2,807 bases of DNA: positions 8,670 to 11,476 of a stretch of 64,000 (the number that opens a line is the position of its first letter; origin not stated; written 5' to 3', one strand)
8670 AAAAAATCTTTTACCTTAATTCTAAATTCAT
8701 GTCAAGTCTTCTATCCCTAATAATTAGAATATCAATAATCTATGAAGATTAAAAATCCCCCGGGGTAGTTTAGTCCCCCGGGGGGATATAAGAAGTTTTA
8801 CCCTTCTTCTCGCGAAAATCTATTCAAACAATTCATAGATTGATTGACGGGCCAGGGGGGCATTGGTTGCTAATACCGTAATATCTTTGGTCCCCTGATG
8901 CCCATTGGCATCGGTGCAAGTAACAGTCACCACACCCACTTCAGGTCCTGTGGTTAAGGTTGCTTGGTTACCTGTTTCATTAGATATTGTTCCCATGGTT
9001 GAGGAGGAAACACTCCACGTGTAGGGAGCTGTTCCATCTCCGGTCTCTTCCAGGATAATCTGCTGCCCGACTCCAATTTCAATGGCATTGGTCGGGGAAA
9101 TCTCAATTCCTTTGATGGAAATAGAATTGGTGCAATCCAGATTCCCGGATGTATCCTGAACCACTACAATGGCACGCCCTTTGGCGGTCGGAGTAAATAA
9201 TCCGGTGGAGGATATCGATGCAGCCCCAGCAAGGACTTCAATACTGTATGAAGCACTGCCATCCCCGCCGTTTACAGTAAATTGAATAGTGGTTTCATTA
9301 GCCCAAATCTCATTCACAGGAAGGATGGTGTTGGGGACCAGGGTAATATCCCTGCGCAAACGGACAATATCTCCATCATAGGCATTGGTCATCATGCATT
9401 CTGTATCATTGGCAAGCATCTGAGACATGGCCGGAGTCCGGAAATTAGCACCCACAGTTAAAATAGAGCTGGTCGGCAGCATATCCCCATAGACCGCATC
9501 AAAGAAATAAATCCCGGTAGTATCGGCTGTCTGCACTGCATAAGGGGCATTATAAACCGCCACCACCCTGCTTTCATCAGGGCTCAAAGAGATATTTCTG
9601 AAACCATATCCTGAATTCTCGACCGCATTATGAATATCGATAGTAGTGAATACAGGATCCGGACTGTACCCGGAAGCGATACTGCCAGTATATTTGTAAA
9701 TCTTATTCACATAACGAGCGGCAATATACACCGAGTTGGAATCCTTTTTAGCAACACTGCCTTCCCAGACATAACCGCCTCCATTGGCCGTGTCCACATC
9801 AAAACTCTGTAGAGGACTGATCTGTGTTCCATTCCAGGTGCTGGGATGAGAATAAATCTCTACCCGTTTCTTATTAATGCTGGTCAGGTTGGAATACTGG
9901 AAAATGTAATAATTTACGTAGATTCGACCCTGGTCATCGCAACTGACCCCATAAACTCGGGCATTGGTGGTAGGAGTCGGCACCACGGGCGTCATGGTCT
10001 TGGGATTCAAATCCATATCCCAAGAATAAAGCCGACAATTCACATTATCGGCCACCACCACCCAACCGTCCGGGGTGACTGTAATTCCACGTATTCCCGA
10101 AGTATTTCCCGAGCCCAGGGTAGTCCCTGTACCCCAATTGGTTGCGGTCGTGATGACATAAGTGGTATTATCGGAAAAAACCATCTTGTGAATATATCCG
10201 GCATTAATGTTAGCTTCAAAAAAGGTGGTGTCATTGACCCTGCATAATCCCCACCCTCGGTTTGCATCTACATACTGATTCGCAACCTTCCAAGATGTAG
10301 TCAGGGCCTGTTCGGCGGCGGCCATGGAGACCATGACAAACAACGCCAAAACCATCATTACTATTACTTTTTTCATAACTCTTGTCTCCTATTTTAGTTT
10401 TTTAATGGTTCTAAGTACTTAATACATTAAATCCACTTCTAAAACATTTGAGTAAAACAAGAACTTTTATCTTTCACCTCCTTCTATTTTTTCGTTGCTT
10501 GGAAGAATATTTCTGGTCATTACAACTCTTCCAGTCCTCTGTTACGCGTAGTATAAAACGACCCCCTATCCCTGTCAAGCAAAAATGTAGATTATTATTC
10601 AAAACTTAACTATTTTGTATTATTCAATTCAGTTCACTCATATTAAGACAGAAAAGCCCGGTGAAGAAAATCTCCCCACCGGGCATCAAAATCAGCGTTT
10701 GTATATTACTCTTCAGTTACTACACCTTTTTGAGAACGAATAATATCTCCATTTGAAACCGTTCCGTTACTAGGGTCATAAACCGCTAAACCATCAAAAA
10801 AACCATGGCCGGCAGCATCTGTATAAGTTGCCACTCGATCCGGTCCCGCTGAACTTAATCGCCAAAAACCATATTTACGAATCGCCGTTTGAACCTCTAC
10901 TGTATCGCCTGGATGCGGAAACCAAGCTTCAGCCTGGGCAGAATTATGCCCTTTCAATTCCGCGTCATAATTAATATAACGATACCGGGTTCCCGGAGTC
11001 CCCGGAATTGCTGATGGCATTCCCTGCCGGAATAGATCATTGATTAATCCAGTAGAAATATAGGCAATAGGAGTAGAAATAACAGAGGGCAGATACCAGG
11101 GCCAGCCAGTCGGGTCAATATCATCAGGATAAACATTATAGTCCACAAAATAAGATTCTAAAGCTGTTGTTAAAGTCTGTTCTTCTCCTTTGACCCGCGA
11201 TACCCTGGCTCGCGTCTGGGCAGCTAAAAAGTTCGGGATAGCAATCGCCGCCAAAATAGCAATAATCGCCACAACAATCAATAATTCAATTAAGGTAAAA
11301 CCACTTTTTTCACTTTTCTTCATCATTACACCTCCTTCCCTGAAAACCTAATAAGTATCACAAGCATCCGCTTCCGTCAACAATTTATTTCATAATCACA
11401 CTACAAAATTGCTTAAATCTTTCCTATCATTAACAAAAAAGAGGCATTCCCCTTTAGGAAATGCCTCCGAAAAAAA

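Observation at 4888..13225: Array of three individually terminated GspG-like pseudopilin paralogs next to three large secreted Ig-like / beta-helix / beta-propeller proteins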

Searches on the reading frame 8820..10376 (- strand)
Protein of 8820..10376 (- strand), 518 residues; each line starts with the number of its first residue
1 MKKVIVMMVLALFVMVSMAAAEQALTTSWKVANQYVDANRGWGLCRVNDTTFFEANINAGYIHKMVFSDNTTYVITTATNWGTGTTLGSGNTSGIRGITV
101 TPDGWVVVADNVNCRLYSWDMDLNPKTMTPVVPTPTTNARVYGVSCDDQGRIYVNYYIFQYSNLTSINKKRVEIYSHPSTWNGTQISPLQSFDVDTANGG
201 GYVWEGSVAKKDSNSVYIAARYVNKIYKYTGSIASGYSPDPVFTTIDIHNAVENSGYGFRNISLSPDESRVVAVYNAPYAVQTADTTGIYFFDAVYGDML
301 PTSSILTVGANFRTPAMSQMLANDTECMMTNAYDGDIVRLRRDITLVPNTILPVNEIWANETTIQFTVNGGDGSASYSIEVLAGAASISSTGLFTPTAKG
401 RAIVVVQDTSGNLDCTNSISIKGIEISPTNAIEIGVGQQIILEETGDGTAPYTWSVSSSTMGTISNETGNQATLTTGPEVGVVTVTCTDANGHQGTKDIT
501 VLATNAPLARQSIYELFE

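Call 3: search_protein_families(library=pfam, proteins=[window:8820-10376:-], max_evalue=0.01)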
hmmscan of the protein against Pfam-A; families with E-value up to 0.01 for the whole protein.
window:8820-10376:- (518 aa): 2 families
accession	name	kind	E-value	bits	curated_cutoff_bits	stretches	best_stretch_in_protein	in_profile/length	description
PF06832.18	BiPBP_C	-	9.4e-05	22.7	26.8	0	436-494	31-85/90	Penicillin-Binding Protein C-terminus Family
PF22352.2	K319L-like_PKD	-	0.00026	21.4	27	1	448-501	27-82/84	K319L-like, PKD domain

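Call 4: search_protein_families(library=ncbifam, proteins=[window:8820-10376:-], max_evalue=0.01)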
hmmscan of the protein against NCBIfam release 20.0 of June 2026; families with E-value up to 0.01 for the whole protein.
window:8820-10376:- (518 aa): 0 families

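Call 55: search_solved_structures(query=A6, max_evalue=1)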
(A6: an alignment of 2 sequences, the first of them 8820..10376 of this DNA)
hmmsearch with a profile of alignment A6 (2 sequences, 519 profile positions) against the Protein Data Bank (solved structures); distinct sequences matched with E-value up to 1: 9.
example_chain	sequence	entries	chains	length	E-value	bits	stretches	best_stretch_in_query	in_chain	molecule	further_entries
8j72_A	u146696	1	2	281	1.9e-05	26.5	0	96-155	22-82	E3 ubiquitin-protein ligase TRIM71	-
7qrx_A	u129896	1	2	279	3.8e-05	25.6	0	97-155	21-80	E3 ubiquitin-protein ligase TRIM71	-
9jur_A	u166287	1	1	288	4.2e-05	25.4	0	97-155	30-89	E3 ubiquitin-protein ligase TRIM71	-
6fpt_A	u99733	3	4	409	6.4e-05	24.8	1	89-155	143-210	E3 ubiquitin-protein ligase TRIM71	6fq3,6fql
7qrw_A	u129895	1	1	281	8.4e-05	24.4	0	86-121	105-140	Isoform 4 of Tripartite motif-containing protein 3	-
7b96_A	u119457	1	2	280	0.00038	22.2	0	85-121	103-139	Isoform 2 of Tripartite motif-containing protein 2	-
7qrv_A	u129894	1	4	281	0.00038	22.2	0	85-121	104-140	Tripartite motif-containing protein 2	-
6d69_A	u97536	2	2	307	0.00066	21.5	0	96-122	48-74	NHL Repeat Region of D. melanogaster Thin | Thin, isoform D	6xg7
7b2r_A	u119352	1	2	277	0.00084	21.1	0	85-121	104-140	Tripartite motif-containing protein 2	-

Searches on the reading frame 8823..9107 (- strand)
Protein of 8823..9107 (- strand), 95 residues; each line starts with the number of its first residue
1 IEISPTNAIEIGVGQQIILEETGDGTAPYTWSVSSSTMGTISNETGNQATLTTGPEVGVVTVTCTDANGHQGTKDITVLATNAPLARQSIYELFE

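Call 49: find_homologous_proteins(query=A4, max_evalue=0.001)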
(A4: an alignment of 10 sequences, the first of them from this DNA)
Query A4 (10 sequences) (95 aa, profile of the alignment): 2 proteins with E <= 0.001 among 2214 candidates.
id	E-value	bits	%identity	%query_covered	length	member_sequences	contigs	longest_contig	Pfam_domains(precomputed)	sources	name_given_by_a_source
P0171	2.9e-18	83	32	65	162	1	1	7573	-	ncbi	-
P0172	1.8e-6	46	38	71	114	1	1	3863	-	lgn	-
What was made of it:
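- Tried and rejected: A word-indexed homology search with the C-terminal tag profile returned only 2 short proteins and not even the seed proteins, so it is uninformative (call 49).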

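Call 59: find_related_loci(query=A8, collection=metagenome_contigs, flank=10000)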
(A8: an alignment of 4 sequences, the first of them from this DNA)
Query A8 (95 aa) in metagenome_contigs; peptide patterns used: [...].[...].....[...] (x = any residue, [..] = any of these).
600 stretches matched a pattern (row limit reached: there are more); 29 encode a relative of the query (tblastn E <= 1e-3); 29 distinct loci.
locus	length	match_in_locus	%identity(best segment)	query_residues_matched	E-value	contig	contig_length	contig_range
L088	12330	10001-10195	42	1-72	4e-9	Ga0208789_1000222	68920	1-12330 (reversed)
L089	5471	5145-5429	38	3-92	2e-9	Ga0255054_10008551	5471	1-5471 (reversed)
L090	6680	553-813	37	13-88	6e-8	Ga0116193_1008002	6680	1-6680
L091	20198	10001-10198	39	1-73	1e-7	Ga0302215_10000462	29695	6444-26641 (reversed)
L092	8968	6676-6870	40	1-72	9e-8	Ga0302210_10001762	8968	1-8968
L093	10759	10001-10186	41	1-69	1e-7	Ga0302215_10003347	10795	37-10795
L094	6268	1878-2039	44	24-82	3e-7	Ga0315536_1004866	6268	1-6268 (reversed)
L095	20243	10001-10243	34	3-83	1e-6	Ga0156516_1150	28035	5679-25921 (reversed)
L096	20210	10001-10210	37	25-93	1e-6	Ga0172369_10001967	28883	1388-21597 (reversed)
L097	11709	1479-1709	40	10-84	3e-6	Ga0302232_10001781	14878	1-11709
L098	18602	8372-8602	40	10-84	2e-6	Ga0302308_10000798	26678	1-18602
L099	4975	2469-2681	33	1-70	4e-6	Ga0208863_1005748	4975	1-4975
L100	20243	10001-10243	29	11-90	5e-6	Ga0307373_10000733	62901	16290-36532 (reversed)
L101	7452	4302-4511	36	8-83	1e-5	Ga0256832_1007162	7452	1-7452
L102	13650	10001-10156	43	25-79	1e-5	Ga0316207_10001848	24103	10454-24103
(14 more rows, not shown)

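Call 96: search_protein_families(library=pfam, alignment_id=A4, max_evalue=1)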
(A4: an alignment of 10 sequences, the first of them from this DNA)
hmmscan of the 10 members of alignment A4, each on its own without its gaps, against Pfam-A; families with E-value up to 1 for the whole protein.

A. member 1, seq(95 aa): 5 families
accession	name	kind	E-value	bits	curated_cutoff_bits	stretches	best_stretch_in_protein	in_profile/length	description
PF22352.2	K319L-like_PKD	-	3.7e-05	24.1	27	1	25-78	27-82/84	K319L-like, PKD domain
PF02368.24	Big_2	-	0.0008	19.7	22.8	1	3-74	7-76/79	Bacterial Ig-like domain (group 2)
PF06832.18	BiPBP_C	-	0.0012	19.2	26.8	1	14-71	32-85/90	Penicillin-Binding Protein C-terminus Family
PF25485.1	DUF7908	-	0.015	16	27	1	10-76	60-126/134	Domain of unknown function (DUF7908)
PF19408.5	PKD_6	-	0.016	16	25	1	24-78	29-82/82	PKD-like domain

B. families by the number of members that match (of 10 scanned): 16 families
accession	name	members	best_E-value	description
PF02368.24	Big_2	4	2.1e-06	Bacterial Ig-like domain (group 2)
PF22352.2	K319L-like_PKD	4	3.7e-05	K319L-like, PKD domain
PF17963.7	Big_9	4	0.00052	Bacterial Ig domain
PF06832.18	BiPBP_C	4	0.0012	Penicillin-Binding Protein C-terminus Family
PF13573.12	SprB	2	5.3e-05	SprB repeat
PF08308.17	PEGA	1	0.0069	PEGA domain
PF13629.12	T2SS-T3SS_pil_N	1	0.014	Pilus formation protein N terminal region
PF20579.4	LapA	1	0.014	LapA domain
PF25485.1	DUF7908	1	0.015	Domain of unknown function (DUF7908)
PF19408.5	PKD_6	1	0.016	PKD-like domain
PF10528.15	GLEYA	1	0.02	GLEYA domain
PF11033.13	ComJ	1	0.043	Competence protein J (ComJ)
PF01053.26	Cys_Met_Meta_PP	1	0.097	Cys/Met metabolism PLP-dependent enzyme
PF15912.10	VIR_N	1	0.21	Virilizer, N-terminal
PF18175.6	HU-CCDC81_bac_2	1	0.3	CCDC81-like prokaryotic HU domain 2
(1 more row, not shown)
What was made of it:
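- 8820..9107 (-): C-terminal Ig-like tag module of the 518-aa protein. Pfam: K319L_PKD, Big_2 and BiPBP_C, all sub-threshold (call 96).
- On Big_2 Ig-like domain (PF02368), for the C-terminal module: K319L_PKD, Big_9 and BiPBP_C score similarly (call 96).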

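Call 97: search_protein_families(library=ncbifam, alignment_id=A4, max_evalue=1)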
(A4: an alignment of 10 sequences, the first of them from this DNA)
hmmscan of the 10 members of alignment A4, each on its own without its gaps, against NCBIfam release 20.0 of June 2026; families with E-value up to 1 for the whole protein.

A. member 1, seq(95 aa): 1 family
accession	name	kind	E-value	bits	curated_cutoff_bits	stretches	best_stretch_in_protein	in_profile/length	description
NF009277.0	PRK12634.1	equivalog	0.057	13.5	333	1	43-83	107-146/221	flagellar basal body rod modification protein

B. families by the number of members that match (of 10 scanned): 9 families
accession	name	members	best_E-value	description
NF012211.1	tand_rpt_95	1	0.00095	tandem-95 repeat protein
NF006097.0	PRK08249.1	1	0.0066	cystathionine gamma-synthase family protein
NF033627.3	intimin_all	1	0.012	intimin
NF007285.1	PRK09752.1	1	0.018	AIDA-I family autotransporter adhesin YfaL/EhaC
NF007632.0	PRK10294.1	1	0.031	6-phosphofructokinase II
TIGR02882.1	QoxB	1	0.038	cytochrome aa3 quinol oxidase subunit I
NF009277.0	PRK12634.1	1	0.057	flagellar basal body rod modification protein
TIGR00228.1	ruvC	1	0.073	crossover junction endodeoxyribonuclease RuvC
NF033639.1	intimin_alpha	1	0.13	intimin type alpha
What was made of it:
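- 8820..9107 (-): No NCBIfam sorting-domain hit (call 97).
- On Known C-terminal sorting domains (PEP-CTERM, GlyGly-CTERM, MYXO-CTERM, T9SS CTD): No NCBIfam sorting-domain hit at E<=1 (call 97).
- Closest known: Small C-terminal sorting signals. Different: No NCBIfam sorting-domain model matches (call 97).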

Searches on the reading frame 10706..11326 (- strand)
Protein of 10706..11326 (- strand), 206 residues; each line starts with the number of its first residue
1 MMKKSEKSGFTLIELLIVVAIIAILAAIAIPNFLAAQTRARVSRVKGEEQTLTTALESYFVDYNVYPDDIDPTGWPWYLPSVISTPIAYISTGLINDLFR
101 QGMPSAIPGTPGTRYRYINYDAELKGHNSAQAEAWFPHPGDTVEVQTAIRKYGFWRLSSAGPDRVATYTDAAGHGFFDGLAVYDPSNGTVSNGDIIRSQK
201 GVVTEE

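Call 3: search_protein_families(library=pfam, proteins=[window:10706-11326:-], max_evalue=0.01)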
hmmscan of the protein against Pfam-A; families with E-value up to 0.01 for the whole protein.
window:10706-11326:- (206 aa): 1 family
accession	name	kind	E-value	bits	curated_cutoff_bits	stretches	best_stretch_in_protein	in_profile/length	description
PF07963.17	N_methyl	-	8.1e-09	35.1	21.2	1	7-30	4-27/27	Prokaryotic N-terminal methylation motif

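Call 4: search_protein_families(library=ncbifam, proteins=[window:10706-11326:-], max_evalue=0.01)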
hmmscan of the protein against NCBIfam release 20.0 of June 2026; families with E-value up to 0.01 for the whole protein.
window:10706-11326:- (206 aa): 13 families
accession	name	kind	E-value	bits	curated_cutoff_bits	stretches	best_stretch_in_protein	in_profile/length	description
NF041775.1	typeIV_PilA_Myxo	equivalog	3.1e-17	63.3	400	1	7-68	10-71/214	type IV pilin protein PilA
TIGR01710.1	typeII_sec_gspG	equivalog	6.7e-12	45.6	88.85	1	8-69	1-62/134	type II secretion system major pseudopilin GspG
TIGR02532.1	IV_pilin_GFxxxE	domain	7.6e-09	35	16.3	1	8-30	2-24/24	prepilin-type N-terminal cleavage/methylation domain-containing protein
NF007862.0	PRK10574.1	equivalog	2e-08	34.4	138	1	6-35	3-32/145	prepilin peptidase-dependent pilin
NF040999.1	pilin_ComGC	equivalog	8.8e-08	32.2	75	1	8-62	2-56/84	competence type IV pilus major pilin ComGC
TIGR01708.2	typeII_sec_gspH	equivalog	1.5e-06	28.3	80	1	8-56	2-47/169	type II secretion system minor pseudopilin GspH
TIGR02596.1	TIGR02596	subfamily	6.7e-05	23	70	1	10-40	1-34/196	Verru_Chthon cassette protein D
NF007800.0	PRK10506.1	equivalog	0.00014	21.8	158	1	5-43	6-44/163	prepilin peptidase-dependent protein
NF041013.1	T4P_ComGE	equivalog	0.00017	21.6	49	1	7-41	3-37/83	competence type IV pilus minor pilin ComGE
TIGR01711.1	gspJ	equivalog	0.0023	17.8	64.85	1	9-46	2-39/192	type II secretion system minor pseudopilin GspJ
NF038303.1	EPS_HpsB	equivalog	0.003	17.6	150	1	7-47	2-43/211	hormogonium polysaccharide secretion pseudopilin HpsB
NF040982.1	ComGD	equivalog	0.004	17.6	70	1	8-31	2-24/139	competence type IV pilus minor pilin ComGD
TIGR01707.1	gspI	equivalog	0.0055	17.2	44.35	1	9-40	1-31/101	type II secretion system minor pseudopilin GspI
